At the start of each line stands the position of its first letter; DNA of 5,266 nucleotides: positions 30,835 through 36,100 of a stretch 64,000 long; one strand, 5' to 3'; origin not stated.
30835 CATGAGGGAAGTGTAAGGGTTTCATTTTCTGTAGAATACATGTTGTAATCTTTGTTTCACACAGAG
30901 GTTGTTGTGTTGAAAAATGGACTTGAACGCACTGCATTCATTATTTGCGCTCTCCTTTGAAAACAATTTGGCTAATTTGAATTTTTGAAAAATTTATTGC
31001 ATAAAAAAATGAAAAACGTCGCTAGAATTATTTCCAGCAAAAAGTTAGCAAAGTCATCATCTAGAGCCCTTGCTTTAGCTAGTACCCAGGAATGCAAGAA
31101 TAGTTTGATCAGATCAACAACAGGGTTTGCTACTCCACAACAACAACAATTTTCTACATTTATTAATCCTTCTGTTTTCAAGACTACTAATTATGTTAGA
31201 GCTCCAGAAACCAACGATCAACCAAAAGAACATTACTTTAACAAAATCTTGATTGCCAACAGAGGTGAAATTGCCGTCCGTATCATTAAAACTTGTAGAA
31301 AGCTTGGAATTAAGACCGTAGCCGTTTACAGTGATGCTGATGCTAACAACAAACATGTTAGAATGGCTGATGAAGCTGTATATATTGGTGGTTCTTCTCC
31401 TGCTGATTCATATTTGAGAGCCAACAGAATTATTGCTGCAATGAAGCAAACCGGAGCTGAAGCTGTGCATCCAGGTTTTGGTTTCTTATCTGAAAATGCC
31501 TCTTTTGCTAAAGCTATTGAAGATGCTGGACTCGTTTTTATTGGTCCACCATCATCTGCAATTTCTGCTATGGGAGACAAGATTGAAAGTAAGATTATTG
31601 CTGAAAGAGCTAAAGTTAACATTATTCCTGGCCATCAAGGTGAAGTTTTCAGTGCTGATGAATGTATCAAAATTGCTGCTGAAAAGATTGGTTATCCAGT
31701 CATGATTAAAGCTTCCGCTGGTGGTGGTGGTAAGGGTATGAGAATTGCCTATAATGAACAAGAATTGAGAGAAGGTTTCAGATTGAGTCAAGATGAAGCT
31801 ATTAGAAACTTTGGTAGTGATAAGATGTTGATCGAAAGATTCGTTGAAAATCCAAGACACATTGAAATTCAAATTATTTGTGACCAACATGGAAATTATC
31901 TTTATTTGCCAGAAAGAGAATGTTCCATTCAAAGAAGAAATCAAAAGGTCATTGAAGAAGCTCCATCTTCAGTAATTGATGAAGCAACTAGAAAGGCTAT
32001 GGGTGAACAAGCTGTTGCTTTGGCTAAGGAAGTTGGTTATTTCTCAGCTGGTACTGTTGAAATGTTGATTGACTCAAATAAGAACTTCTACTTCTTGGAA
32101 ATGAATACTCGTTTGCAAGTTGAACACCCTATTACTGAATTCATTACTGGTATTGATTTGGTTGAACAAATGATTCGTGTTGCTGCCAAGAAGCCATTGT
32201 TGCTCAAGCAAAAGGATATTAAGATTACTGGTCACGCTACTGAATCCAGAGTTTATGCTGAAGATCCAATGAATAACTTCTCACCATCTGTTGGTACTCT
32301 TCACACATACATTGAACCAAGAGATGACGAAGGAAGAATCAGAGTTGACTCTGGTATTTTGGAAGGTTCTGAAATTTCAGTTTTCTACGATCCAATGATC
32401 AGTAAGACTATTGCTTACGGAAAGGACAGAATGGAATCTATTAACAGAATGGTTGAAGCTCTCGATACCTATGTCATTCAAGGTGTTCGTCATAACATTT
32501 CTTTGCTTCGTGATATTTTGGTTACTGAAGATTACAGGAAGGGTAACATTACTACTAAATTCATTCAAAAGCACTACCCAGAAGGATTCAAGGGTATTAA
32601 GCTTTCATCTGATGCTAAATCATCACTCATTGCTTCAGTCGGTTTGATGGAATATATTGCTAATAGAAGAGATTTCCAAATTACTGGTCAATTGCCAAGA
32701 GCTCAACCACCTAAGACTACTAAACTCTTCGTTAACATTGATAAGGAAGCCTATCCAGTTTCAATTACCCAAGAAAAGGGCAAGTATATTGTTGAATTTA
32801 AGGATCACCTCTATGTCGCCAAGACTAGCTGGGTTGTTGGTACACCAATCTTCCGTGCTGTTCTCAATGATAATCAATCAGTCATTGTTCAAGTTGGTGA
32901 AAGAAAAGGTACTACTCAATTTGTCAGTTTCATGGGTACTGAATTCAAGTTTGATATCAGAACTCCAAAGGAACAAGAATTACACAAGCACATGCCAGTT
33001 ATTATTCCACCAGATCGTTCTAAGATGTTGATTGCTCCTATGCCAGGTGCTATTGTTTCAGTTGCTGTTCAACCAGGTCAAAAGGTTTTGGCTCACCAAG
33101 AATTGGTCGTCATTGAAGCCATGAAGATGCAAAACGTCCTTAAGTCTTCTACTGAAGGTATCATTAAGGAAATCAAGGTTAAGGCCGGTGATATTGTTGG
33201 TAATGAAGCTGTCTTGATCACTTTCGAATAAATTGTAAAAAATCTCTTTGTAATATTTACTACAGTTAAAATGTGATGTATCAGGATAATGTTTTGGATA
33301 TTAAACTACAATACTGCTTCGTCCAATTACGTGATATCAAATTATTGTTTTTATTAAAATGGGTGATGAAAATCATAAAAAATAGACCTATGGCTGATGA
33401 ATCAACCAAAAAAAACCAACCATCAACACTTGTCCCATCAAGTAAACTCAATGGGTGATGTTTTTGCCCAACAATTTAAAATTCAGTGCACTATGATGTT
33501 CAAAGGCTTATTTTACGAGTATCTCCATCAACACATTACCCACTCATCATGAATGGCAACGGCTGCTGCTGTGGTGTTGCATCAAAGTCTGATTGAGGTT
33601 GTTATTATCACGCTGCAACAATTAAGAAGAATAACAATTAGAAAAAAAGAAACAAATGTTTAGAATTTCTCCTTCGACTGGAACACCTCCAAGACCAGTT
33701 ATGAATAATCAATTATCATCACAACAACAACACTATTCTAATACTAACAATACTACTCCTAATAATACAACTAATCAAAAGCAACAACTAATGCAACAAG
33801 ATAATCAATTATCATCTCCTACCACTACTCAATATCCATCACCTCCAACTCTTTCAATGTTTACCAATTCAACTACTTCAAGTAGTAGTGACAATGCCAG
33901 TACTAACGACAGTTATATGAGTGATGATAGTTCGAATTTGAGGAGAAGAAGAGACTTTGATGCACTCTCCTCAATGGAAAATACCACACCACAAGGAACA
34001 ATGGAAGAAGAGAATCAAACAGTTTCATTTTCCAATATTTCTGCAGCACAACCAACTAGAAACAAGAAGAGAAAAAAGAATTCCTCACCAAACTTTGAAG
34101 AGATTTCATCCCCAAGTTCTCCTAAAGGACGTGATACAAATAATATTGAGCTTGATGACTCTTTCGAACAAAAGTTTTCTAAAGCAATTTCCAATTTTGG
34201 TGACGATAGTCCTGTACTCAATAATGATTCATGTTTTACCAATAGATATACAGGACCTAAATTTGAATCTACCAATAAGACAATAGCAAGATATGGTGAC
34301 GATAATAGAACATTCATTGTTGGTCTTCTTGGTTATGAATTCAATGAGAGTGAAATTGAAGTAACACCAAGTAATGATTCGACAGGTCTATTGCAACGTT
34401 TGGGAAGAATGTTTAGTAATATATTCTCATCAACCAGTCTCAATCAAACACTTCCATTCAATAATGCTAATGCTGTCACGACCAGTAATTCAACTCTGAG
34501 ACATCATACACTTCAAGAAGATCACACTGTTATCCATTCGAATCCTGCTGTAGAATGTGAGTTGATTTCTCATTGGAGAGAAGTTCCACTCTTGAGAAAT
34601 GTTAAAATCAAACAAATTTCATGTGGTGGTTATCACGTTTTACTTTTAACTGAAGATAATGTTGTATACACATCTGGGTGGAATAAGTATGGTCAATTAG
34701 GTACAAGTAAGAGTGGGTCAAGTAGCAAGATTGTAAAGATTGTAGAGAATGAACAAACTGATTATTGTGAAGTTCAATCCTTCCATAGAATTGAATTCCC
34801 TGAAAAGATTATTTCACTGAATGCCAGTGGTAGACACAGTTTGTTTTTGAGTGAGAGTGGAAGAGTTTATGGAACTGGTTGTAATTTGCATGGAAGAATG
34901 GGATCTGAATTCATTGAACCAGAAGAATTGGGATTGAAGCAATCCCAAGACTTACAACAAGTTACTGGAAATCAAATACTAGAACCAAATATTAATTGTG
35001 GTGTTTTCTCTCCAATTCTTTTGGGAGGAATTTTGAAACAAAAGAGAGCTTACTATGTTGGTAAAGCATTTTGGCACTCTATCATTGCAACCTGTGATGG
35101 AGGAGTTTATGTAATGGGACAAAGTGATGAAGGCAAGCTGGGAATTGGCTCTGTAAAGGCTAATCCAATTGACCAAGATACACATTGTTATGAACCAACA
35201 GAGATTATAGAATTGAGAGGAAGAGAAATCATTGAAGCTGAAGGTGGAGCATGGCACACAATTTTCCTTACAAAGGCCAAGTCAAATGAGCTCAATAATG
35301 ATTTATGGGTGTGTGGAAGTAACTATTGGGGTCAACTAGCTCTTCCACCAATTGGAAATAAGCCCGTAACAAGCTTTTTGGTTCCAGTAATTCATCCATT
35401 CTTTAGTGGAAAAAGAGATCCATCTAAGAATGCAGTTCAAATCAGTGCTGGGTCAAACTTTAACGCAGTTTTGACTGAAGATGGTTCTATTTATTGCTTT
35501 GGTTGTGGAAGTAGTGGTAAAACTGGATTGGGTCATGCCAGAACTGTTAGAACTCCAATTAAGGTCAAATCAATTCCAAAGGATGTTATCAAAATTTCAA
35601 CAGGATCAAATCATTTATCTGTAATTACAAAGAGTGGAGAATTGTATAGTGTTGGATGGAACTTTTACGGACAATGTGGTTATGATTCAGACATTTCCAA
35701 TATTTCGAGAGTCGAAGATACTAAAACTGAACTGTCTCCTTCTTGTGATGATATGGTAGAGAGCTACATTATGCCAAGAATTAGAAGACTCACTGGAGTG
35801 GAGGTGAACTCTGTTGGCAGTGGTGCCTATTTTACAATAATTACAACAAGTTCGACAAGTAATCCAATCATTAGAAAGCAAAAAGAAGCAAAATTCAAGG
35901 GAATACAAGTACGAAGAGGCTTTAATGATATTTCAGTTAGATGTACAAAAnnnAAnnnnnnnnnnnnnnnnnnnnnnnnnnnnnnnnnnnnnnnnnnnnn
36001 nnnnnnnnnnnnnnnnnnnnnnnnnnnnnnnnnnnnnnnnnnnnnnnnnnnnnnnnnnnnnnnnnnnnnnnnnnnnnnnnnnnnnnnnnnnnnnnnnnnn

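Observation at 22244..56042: Run of convergent gene pairs with abutting or overlapping stop codons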

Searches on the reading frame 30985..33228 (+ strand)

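Call 35: search_protein_families(library=pfam, proteins=[window:30985-33228:+], max_evalue=0.0001)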
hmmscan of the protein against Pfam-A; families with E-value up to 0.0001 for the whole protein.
window:30985-33228:+ (748 aa): 8 families
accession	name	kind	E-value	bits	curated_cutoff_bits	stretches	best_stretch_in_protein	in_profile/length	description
PF02786.22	CPSase_L_D2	-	4e-74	249.1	19.8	1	198-405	1-208/211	Carbamoyl-phosphate synthase L chain, ATP binding domain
PF00289.28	Biotin_carb_N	-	4.2e-46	156.4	25.5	1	85-193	2-110/110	Biotin carboxylase, N-terminal domain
PF02785.25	Biotin_carb_C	-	4e-33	114.2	32.4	1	420-528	1-107/108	Biotin carboxylase C-terminal domain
PF18140.6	PCC_BT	-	9.5e-18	65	23.5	1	548-672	1-125/126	Propionyl-coenzyme A carboxylase BT domain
PF00364.28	Biotin_lipoyl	-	5.6e-15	55.4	22.1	1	683-746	4-72/73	Biotin-requiring enzyme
PF02222.28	ATP-grasp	-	4.8e-09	36.5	27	1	225-376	19-162/179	ATP-grasp domain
PF07478.18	Dala_Dala_lig_C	-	6.2e-07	29.6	24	1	225-375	25-174/204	D-ala D-ala ligase C-terminus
PF08443.16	RimK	-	5.6e-05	23.3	21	0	230-398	32-186/188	RimK-like ATP-grasp domain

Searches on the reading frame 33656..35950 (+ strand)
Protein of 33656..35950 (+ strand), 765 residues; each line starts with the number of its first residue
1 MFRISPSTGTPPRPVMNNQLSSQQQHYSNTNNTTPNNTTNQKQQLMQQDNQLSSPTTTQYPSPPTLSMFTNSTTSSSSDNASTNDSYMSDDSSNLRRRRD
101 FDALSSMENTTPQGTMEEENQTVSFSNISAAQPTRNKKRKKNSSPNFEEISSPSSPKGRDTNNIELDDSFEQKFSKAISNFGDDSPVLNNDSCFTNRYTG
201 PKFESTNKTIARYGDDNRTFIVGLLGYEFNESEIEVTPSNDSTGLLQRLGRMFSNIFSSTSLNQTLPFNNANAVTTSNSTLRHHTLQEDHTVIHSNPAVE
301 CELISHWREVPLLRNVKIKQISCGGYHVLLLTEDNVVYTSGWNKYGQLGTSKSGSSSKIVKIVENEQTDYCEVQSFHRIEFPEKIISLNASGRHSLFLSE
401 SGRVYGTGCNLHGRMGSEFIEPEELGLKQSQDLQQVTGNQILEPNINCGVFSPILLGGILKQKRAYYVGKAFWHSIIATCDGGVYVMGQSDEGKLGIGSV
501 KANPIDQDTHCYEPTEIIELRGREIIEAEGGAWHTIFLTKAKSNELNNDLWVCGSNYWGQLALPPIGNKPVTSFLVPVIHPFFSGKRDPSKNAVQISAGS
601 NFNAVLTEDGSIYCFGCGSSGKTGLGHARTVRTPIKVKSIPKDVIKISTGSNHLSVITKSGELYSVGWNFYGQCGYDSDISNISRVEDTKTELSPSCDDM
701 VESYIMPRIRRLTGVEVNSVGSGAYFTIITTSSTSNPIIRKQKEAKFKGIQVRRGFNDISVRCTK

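Call 7: search_protein_families(library=pfam, proteins=[window:33656-35950:+])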
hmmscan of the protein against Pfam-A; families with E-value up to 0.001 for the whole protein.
window:33656-35950:+ (765 aa): 4 families
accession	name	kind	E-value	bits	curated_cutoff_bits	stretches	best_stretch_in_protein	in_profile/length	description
PF25390.1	WD40_RLD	-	3.7e-57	194.7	150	1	308-682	23-341/363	RCC1-like domain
PF00415.24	RCC1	-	1.3e-42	144.5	21.7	3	481-538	1-50/50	Regulator of chromosome condensation (RCC1) repeat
PF13540.12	RCC1_2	-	2.5e-36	123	22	4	318-347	1-30/30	Regulator of chromosome condensation (RCC1) repeat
PF25384.1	Alsin_RLD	-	2.5e-06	27.5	100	0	301-340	11-51/405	Alsin RCC1-like domain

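Call 24: find_homologous_proteins(query=window:33656-35950:+, max_evalue=1e-40)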
Query window:33656-35950:+ (765 aa): 4 proteins with E <= 1e-40 among 8000 candidates.
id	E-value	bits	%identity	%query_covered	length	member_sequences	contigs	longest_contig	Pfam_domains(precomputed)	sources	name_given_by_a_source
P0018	0.0e+0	1735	99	100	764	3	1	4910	PF00415.25,PF13540.13,PF25384.2,PF25390.2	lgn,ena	-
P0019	9.1e-243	826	51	99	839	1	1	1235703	PF00415.25,PF13540.13,PF25390.2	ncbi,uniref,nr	ncbi:hypothetical protein FDP41_000398 [Naegleria fowleri]|uniref:Regulator of chromosome condensati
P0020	4.3e-154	533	47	74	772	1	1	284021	PF00415.25,PF13540.13,PF25384.2,PF25390.2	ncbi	ncbi:hypothetical protein ABK040_004968 [Willaertia magna]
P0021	8.3e-107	377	45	60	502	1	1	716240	PF00415.25,PF13540.13,PF25390.2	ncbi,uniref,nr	ncbi:hypothetical protein C9374_001994 [Naegleria lovaniensis]|uniref:Uncharacterized protein n=1 Ta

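Call 26: find_encoding_contigs(protein=P0021, flank=10000, max_places=1)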
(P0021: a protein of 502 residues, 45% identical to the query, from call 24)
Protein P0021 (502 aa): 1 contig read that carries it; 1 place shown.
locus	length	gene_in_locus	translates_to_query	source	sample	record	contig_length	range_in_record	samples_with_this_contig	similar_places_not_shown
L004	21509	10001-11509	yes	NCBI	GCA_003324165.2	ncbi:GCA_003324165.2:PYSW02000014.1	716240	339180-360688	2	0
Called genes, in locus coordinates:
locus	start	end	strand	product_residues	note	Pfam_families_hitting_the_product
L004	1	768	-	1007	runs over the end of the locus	PF16529:Ge1_WD40, PF23414:Beta-prop_EML_2 (faint), PF25173:Beta-prop_WDR3_1st (weak), PF23381:Beta-prop_IFT122_1st (faint), PF24814:WD40_Prp19 (faint), PF24817:WD40_WDHD1_1st (faint), PF25171:Beta-prop_WDR36-Utp21_1st (faint), PF21289:EDC4_C, +4 more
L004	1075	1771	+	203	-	PF05620:TMEM208_SND2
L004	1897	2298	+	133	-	-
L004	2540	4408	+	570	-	-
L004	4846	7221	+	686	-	PF08458:PH_2 (faint), PF14593:PH_3 (faint), PF00169:PH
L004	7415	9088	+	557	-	PF00022:Actin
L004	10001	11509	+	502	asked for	PF25390:WD40_RLD, PF00415:RCC1 (faint), PF13540:RCC1_2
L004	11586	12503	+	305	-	PF25390:WD40_RLD, PF13540:RCC1_2 (weak), PF00415:RCC1, PF13540:RCC1_2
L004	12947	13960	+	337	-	PF03798:TRAM_LAG1_CLN8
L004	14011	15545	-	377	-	PF26557:Cullin_AB, PF08672:ANAPC2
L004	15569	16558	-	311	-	PF25773:TPR_ANAPC2 (weak)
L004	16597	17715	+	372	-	PF04417:DUF501 (weak)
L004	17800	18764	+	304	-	PF04712:Radial_spoke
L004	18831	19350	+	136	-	PF04099:Sybindin (weak), PF04628:Sedlin_N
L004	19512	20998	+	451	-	-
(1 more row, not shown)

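Call 27: find_encoding_contigs(protein=P0018, flank=10000, max_places=3)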
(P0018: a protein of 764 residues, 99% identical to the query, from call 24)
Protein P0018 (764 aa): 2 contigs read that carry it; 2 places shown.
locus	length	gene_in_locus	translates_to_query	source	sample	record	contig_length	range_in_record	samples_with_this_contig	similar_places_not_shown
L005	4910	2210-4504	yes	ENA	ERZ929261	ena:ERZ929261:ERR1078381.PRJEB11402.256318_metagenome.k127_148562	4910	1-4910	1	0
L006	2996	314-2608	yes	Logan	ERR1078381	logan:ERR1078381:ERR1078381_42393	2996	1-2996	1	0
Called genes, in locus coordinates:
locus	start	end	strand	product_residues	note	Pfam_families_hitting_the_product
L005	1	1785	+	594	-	?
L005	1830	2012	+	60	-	-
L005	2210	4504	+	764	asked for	PF25384:Alsin_RLD (faint), PF25390:WD40_RLD, PF13540:RCC1_2, PF00415:RCC1, PF13540:RCC1_2, PF00415:RCC1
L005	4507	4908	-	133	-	?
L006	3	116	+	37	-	?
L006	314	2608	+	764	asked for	PF25384:Alsin_RLD (faint), PF25390:WD40_RLD, PF13540:RCC1_2, PF00415:RCC1, PF13540:RCC1_2, PF00415:RCC1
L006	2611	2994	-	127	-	?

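Call 43: find_encoding_contigs(protein=P0019, flank=10000, max_places=1)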
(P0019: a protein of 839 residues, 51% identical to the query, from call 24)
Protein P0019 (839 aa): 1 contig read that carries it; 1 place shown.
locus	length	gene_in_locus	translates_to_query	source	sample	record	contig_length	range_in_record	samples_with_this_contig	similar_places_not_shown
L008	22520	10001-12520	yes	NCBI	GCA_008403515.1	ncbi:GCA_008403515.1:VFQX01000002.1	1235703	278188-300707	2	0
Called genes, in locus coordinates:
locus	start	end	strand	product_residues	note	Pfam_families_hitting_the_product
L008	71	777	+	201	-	PF05620:TMEM208_SND2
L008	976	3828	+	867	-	-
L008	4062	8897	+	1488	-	PF08458:PH_2 (faint), PF00169:PH, PF15410:PH_9 (faint), PF00169:PH, PF00022:Actin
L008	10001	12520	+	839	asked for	PF25390:WD40_RLD, PF13540:RCC1_2, PF25390:WD40_RLD, PF00415:RCC1, PF13540:RCC1_2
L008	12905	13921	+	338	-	PF03798:TRAM_LAG1_CLN8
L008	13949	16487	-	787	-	PF25773:TPR_ANAPC2, PF26557:Cullin_AB, PF08672:ANAPC2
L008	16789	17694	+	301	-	PF04417:DUF501 (weak)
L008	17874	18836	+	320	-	PF04712:Radial_spoke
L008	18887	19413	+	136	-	PF04099:Sybindin (weak), PF04628:Sedlin_N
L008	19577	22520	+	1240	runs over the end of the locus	-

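Call 46: find_encoding_contigs(protein=P0020, flank=10000, max_places=1)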
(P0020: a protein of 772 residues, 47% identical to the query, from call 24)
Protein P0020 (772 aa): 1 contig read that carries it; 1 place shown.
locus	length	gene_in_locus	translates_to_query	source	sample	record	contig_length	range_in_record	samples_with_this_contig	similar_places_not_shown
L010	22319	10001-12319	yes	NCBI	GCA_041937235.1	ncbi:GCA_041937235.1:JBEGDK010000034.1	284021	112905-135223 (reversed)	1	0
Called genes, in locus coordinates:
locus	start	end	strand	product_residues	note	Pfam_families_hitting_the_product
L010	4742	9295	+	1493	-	PF00169:PH, PF00022:Actin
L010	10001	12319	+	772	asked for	PF25390:WD40_RLD, PF25384:Alsin_RLD (faint), PF13540:RCC1_2, PF00415:RCC1 (weak), PF13540:RCC1_2 (weak), PF00415:RCC1, PF13540:RCC1_2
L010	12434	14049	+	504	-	PF12717:Cnd1 (faint), PF13646:HEAT_2 (faint), PF24714:TOR1L1_N (weak), PF09759:Atx10homo_assoc (faint), PF13513:HEAT_EZ (faint), PF24768:ARM_ARMC5, PF00514:Arm, PF24768:ARM_ARMC5, +5 more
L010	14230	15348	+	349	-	PF03381:CDC50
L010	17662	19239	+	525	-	PF00615:RGS (faint)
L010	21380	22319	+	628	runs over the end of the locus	-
